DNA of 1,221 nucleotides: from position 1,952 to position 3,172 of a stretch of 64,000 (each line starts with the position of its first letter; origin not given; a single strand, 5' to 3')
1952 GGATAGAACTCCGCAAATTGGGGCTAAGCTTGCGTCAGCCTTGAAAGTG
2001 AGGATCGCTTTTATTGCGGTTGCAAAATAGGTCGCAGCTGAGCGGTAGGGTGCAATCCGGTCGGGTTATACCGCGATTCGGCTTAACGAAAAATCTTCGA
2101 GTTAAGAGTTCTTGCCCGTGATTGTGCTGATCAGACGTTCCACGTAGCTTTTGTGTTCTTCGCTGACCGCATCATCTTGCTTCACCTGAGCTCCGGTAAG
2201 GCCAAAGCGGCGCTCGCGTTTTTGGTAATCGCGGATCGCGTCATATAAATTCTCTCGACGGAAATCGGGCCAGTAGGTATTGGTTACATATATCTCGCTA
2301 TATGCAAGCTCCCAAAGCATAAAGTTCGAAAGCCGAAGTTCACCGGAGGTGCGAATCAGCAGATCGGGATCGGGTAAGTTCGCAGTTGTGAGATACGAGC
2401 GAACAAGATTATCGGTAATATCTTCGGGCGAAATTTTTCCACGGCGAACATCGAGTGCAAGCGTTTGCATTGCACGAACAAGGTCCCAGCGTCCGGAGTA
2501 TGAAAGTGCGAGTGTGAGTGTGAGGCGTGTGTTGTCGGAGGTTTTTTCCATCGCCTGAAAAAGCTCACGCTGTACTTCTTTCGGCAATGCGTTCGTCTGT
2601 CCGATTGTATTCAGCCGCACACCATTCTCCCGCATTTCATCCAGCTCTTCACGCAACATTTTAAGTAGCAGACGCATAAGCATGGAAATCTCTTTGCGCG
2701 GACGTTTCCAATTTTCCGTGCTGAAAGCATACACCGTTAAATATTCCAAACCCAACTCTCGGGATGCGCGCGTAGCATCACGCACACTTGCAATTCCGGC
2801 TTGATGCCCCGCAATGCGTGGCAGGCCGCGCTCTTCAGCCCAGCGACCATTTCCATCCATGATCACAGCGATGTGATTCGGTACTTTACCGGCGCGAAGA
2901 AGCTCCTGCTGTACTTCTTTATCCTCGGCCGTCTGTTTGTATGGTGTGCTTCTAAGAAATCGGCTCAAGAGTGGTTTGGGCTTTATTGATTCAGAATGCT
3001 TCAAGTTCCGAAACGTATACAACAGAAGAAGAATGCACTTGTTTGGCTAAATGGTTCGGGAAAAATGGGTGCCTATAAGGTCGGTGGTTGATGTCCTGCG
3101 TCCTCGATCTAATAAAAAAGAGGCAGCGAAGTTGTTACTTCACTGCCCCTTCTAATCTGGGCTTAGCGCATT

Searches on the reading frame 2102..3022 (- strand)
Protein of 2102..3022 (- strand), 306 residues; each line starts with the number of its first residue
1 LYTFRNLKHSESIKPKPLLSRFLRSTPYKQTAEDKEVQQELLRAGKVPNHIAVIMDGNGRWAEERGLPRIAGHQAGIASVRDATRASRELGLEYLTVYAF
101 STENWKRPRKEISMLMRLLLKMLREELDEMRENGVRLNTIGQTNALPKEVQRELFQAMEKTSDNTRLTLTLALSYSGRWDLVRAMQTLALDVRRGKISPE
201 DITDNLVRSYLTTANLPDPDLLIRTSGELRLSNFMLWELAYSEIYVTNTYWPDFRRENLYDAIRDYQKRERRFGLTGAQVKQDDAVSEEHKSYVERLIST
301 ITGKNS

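Call 27: search_protein_families(library=pfam, proteins=[window:2102-3022:-], max_evalue=0.001)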
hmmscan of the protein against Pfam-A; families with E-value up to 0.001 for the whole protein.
window:2102-3022:- (306 aa): 1 family
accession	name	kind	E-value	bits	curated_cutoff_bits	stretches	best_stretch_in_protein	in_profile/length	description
PF01255.24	Prenyltransf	-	2.6e-86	289.1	27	1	54-274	1-219/219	Putative undecaprenyl diphosphate synthase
